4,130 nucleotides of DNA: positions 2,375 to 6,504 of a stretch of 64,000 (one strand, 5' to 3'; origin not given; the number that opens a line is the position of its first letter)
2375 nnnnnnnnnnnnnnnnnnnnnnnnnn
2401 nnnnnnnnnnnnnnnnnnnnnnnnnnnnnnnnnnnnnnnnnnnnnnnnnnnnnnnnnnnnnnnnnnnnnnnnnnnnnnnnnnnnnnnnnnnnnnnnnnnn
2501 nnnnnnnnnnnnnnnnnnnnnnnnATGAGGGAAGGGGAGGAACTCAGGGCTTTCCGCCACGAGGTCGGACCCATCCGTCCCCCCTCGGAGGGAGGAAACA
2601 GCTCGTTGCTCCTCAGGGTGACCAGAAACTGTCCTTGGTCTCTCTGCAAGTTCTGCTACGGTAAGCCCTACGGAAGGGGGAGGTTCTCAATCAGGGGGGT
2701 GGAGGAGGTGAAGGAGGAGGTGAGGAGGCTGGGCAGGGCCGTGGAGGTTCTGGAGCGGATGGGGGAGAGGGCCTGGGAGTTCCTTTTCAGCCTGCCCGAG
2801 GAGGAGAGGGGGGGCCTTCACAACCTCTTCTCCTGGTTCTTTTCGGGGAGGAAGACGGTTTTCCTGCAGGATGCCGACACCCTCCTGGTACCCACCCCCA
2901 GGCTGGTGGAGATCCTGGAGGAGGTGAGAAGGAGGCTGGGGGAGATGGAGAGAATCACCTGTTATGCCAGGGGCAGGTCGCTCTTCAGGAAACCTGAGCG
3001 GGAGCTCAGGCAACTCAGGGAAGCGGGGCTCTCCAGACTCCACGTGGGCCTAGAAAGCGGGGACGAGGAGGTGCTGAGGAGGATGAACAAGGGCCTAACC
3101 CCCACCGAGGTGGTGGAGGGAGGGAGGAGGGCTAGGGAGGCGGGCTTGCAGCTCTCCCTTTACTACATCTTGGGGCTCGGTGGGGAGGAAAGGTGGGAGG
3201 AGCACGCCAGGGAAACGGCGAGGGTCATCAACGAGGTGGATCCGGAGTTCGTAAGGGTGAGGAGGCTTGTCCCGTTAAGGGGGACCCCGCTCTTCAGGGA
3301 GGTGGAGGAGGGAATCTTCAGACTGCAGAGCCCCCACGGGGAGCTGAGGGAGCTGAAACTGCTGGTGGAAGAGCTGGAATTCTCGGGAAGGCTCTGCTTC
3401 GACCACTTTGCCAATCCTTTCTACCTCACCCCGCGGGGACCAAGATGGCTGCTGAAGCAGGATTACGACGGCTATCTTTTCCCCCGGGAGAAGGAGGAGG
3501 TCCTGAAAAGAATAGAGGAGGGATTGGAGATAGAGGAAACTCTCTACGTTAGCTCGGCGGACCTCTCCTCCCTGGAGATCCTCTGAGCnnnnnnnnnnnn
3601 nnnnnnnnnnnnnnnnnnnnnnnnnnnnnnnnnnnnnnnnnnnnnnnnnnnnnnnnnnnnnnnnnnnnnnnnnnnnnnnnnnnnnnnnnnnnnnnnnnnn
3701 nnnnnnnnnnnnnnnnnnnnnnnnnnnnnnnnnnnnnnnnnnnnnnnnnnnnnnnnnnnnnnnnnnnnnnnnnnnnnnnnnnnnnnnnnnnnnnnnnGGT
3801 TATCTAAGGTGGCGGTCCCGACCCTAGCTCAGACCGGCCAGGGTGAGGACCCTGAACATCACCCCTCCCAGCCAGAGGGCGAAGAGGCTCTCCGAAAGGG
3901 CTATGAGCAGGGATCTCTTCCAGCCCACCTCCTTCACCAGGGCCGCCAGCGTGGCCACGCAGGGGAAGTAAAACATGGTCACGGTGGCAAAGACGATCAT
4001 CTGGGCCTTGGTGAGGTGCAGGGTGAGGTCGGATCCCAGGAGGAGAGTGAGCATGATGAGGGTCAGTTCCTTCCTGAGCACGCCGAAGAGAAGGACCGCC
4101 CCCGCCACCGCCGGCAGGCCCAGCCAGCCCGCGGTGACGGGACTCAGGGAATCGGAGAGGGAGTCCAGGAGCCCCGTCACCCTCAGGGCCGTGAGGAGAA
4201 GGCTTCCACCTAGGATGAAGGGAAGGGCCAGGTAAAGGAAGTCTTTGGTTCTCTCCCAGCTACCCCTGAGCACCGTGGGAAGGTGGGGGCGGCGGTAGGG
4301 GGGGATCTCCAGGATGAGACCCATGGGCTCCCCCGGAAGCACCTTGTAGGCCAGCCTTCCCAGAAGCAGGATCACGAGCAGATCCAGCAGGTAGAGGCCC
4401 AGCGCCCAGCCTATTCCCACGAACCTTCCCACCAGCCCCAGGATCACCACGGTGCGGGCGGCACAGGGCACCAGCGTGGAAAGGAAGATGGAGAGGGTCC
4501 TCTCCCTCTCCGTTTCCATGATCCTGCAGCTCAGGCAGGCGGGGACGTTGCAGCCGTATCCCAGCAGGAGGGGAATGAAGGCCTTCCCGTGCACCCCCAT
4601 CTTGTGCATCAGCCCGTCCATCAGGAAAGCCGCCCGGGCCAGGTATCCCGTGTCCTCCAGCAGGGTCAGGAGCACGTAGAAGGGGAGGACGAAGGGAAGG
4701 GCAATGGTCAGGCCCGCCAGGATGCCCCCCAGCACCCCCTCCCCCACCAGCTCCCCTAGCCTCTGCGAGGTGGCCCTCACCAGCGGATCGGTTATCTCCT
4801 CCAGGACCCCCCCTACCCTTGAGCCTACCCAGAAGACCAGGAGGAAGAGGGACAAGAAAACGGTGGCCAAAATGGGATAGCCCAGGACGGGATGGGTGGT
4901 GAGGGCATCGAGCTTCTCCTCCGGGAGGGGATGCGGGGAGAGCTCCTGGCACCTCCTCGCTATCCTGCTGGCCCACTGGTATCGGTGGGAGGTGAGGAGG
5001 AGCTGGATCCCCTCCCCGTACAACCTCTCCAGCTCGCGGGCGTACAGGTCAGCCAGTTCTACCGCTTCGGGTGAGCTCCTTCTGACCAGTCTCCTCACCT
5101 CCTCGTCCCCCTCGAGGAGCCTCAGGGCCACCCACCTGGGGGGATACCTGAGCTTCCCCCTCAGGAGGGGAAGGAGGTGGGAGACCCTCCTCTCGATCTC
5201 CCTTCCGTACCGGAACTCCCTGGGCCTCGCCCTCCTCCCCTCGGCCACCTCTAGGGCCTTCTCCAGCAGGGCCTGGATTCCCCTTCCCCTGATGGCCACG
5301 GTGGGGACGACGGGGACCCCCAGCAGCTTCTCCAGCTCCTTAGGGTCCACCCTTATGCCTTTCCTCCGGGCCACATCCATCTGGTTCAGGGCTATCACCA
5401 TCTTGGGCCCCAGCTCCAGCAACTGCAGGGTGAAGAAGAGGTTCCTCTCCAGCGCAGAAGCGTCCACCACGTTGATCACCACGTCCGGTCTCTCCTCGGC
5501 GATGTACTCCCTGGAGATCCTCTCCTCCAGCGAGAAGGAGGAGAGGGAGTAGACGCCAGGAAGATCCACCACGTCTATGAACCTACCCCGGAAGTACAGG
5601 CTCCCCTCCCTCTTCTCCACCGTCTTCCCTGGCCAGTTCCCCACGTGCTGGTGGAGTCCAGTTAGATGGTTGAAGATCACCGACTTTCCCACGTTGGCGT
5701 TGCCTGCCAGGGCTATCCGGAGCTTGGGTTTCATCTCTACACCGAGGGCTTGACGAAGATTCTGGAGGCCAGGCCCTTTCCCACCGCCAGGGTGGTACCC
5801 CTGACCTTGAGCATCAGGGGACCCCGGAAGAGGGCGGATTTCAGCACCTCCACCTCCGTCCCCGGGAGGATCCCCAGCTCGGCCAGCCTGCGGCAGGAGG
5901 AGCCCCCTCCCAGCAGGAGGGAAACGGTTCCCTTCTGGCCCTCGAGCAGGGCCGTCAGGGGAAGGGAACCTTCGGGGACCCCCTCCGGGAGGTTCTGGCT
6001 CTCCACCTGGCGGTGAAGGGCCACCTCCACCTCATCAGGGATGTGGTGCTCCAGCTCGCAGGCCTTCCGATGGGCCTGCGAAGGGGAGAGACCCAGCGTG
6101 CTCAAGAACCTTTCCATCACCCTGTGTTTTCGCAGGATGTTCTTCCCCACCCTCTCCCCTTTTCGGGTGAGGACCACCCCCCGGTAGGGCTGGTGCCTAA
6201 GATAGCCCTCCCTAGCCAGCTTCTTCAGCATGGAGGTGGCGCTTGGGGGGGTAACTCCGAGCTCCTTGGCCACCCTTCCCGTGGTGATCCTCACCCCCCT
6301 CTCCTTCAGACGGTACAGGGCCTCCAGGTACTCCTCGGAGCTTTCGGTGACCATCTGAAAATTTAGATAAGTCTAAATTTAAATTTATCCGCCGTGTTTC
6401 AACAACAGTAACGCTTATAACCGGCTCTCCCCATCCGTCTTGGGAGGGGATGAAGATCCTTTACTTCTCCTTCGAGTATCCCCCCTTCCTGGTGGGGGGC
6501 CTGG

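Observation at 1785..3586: HDAC-fold deacetylase translationally coupled to a Cx4Cx2C radical SAM enzyme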

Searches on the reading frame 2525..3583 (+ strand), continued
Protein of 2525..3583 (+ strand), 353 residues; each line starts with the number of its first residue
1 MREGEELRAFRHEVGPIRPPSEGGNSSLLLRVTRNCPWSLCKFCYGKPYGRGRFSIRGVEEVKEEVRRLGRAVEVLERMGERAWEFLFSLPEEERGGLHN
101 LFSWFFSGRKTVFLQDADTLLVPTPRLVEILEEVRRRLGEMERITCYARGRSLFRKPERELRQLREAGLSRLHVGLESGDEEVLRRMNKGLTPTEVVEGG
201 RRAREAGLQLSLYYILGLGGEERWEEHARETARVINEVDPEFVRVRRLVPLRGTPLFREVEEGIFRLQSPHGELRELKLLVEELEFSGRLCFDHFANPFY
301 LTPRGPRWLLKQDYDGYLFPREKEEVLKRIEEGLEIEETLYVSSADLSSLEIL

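Call 60: search_protein_families(library=ncbifam, proteins=[P0246, P0248, P0250, P0253, P0254, P0263, P0349, P0361, P0352, P0242], max_evalue=1e-8)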
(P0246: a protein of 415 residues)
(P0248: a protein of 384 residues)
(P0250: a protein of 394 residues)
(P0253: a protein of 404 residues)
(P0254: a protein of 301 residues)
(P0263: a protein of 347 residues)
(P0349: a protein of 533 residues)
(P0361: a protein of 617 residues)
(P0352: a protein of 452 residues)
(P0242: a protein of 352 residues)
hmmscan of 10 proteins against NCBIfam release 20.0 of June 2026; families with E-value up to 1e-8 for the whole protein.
P0246 (415 aa): 3 families
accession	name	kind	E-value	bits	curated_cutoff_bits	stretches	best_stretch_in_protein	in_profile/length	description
TIGR03471.1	HpnJ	equivalog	1.7e-10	40.4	577.6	1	185-327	283-422/472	hopanoid biosynthesis associated radical SAM protein HpnJ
TIGR04013.1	B12_SAM_MJ_1487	hypoth_equivalog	7.1e-10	38.3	251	0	201-290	267-356/382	TIGR04013 family B12-binding domain/radical SAM domain-containing protein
TIGR04479.1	bcpD_PhpK_rSAM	subfamily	1.8e-09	36.5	600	0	139-290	285-430/504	PhpK family radical SAM P-methyltransferase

P0248 (384 aa): 1 family
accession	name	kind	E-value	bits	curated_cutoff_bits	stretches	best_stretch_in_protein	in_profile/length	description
TIGR04479.1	bcpD_PhpK_rSAM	subfamily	1.6e-11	43.3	600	0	147-261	321-430/504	PhpK family radical SAM P-methyltransferase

P0250 (394 aa): 0 families

P0253 (404 aa): 0 families

P0254 (301 aa): 6 families
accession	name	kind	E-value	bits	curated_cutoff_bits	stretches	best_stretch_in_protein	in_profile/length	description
TIGR03471.1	HpnJ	equivalog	3e-16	59.3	577.6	1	22-224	201-390/472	hopanoid biosynthesis associated radical SAM protein HpnJ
TIGR04013.1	B12_SAM_MJ_1487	hypoth_equivalog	2.2e-15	56.4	251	1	8-218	141-354/382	TIGR04013 family B12-binding domain/radical SAM domain-containing protein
TIGR04479.1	bcpD_PhpK_rSAM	subfamily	3.4e-14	52.1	600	1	17-219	240-429/504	PhpK family radical SAM P-methyltransferase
TIGR02026.1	BchE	equivalog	2.2e-12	46.6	481.35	1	17-220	193-386/497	magnesium-protoporphyrin IX monomethyl ester anaerobic oxidative cyclase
TIGR04014.1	B12_SAM_MJ_0865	equivalog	2.6e-12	46.3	360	1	22-243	164-383/434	methyl-coenzyme M reductase glutamine C-methyltransferase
TIGR01212.1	TIGR01212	equivalog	7.4e-11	41.7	180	1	119-248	126-254/302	tRNA modification radical SAM protein MnmL/YtqA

P0263 (347 aa): 2 families
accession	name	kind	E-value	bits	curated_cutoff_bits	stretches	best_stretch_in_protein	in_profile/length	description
TIGR03471.1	HpnJ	equivalog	2.5e-11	43.1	577.6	1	25-250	201-411/472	hopanoid biosynthesis associated radical SAM protein HpnJ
TIGR04072.2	rSAM_ladder_B12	equivalog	5.7e-10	38.4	360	1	24-178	183-331/443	lipid biosynthesis B12-binding/radical SAM protein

P0349 (533 aa): 1 family
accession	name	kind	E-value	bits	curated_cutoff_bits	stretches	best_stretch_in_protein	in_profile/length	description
TIGR01211.1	ELP3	subfamily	1.8e-10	40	350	0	299-437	206-345/522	tRNA uridine(34) 5-carboxymethylaminomethyl modification radical SAM/GNAT enzyme Elp3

P0361 (617 aa): 1 family
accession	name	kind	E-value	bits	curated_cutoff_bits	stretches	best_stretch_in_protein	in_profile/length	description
NF012229.1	bla_class_B_core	domain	6.1e-09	36.2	100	0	36-171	19-138/139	metallo-beta-lactamase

P0352 (452 aa): 0 families

P0242 (352 aa): 6 families
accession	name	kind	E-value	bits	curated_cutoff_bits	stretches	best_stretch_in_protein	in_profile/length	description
TIGR03471.1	HpnJ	equivalog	5.7e-13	48.6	577.6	1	156-259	286-387/472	hopanoid biosynthesis associated radical SAM protein HpnJ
TIGR04479.1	bcpD_PhpK_rSAM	subfamily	8.6e-12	44.2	600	1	145-258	322-430/504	PhpK family radical SAM P-methyltransferase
TIGR01212.1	TIGR01212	equivalog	8.8e-12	44.7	180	1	151-283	120-251/302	tRNA modification radical SAM protein MnmL/YtqA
TIGR02026.1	BchE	equivalog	9.7e-12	44.5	481.35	1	125-258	259-386/497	magnesium-protoporphyrin IX monomethyl ester anaerobic oxidative cyclase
TIGR01211.1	ELP3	subfamily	2.3e-10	39.6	350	1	158-269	207-319/522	tRNA uridine(34) 5-carboxymethylaminomethyl modification radical SAM/GNAT enzyme Elp3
TIGR04013.1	B12_SAM_MJ_1487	hypoth_equivalog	6.2e-09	35.2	251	0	152-257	252-355/382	TIGR04013 family B12-binding domain/radical SAM domain-containing protein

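Call 61: search_protein_families(library=pfam, proteins=[P0246, P0248, P0250, P0253, P0254, P0263, P0349, P0361, P0352, P0242], max_evalue=0.001)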
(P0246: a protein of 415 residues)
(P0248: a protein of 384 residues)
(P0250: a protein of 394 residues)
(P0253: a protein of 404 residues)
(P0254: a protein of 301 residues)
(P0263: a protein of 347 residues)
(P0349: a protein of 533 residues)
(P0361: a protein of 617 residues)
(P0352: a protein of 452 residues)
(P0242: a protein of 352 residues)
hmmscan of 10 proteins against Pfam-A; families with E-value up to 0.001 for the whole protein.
P0246 (415 aa): 1 family
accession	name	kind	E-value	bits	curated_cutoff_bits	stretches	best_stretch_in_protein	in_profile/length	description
PF04055.27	Radical_SAM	-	2.6e-16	60.7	29.5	1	123-260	27-163/166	Radical SAM superfamily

P0248 (384 aa): 1 family
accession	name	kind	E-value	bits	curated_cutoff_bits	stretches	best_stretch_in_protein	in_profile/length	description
PF04055.27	Radical_SAM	-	6.8e-11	43.1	29.5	2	161-226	92-157/166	Radical SAM superfamily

P0250 (394 aa): 1 family
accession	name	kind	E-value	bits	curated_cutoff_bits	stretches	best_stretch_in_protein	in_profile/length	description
PF04055.27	Radical_SAM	-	9.7e-12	45.8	29.5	1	213-282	92-161/166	Radical SAM superfamily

P0253 (404 aa): 1 family
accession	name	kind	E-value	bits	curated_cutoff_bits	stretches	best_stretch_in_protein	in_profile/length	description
PF04055.27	Radical_SAM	-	5.8e-13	49.8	29.5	1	123-237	44-154/166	Radical SAM superfamily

P0254 (301 aa): 2 families
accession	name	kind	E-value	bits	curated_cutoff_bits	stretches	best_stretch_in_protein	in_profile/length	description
PF04055.27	Radical_SAM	-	3.8e-23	82.9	29.5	1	23-194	3-164/166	Radical SAM superfamily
PF16199.10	Radical_SAM_C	-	0.0004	20.8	31.9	0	201-246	1-46/85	Radical_SAM C-terminal domain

P0263 (347 aa): 1 family
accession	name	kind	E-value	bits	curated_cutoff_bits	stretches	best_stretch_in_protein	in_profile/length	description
PF04055.27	Radical_SAM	-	3.7e-16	60.2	29.5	1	25-176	2-151/166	Radical SAM superfamily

P0349 (533 aa): 2 families
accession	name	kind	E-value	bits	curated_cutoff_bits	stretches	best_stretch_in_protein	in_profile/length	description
PF04055.27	Radical_SAM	-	1.6e-12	48.4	29.5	1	259-363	55-155/166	Radical SAM superfamily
PF16199.10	Radical_SAM_C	-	1.5e-05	25.4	31.9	1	381-449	1-67/85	Radical_SAM C-terminal domain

P0361 (617 aa): 2 families
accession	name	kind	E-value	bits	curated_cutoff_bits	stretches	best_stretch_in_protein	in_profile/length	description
PF04055.27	Radical_SAM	-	1.1e-17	65.2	29.5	1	285-452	3-165/166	Radical SAM superfamily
PF00753.33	Lactamase_B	-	2.8e-15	57.2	22.7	1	32-213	6-185/196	Metallo-beta-lactamase superfamily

P0352 (452 aa): 1 family
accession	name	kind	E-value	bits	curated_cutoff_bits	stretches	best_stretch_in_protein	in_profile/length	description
PF04055.27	Radical_SAM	-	8.8e-11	42.7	29.5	1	216-289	81-156/166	Radical SAM superfamily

P0242 (352 aa): 2 families
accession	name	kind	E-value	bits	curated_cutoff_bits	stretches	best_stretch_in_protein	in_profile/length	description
PF04055.27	Radical_SAM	-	3e-17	63.7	29.5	1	157-222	91-156/166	Radical SAM superfamily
PF16199.10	Radical_SAM_C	-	0.00049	20.6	31.9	0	239-284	1-46/85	Radical_SAM C-terminal domain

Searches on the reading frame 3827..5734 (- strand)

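Call 53: search_protein_families(library=pfam, proteins=[window:3827-5734:-], max_evalue=0.00001)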
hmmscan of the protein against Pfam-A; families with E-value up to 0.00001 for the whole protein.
window:3827-5734:- (636 aa): 5 families
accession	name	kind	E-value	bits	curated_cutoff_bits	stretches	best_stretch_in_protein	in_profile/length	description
PF02421.24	FeoB_N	-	5.4e-64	214.9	27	1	6-159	2-155/156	Ferrous iron transport protein B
PF07670.19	Gate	-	5.6e-32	110.7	29.6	2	344-437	3-103/104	Nucleoside recognition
PF01926.29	MMR_HSR1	-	3.8e-18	66.1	21.9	1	6-117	1-112/113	50S ribosome-binding GTPase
PF17910.6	FeoB_Cyto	-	1.1e-17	64.6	23.4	1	176-262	1-88/90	FeoB cytosolic helical domain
PF07664.17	FeoB_C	-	4.7e-14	52.3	26.6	1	445-495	2-54/54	Ferrous iron transport protein B C terminus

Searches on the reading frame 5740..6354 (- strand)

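Call 53: search_protein_families(library=pfam, proteins=[window:5740-6354:-], max_evalue=0.00001)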
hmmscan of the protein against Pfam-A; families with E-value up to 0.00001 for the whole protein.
window:5740-6354:- (205 aa): 4 families
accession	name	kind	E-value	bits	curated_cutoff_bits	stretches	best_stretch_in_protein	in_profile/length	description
PF01325.25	Fe_dep_repress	-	8.4e-21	74.4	26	1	1-60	1-60/60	Iron dependent repressor, N-terminal DNA binding domain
PF04023.20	FeoA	-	1.8e-19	70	23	1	132-203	2-74/74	FeoA domain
PF02742.21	Fe_dep_repr_C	-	8.5e-18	64.6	27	1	63-118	1-57/70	Iron dependent repressor, metal binding and dimerisation domain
PF09339.16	HTH_IclR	-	5.1e-06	26.6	22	0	18-56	14-52/52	IclR helix-turn-helix domain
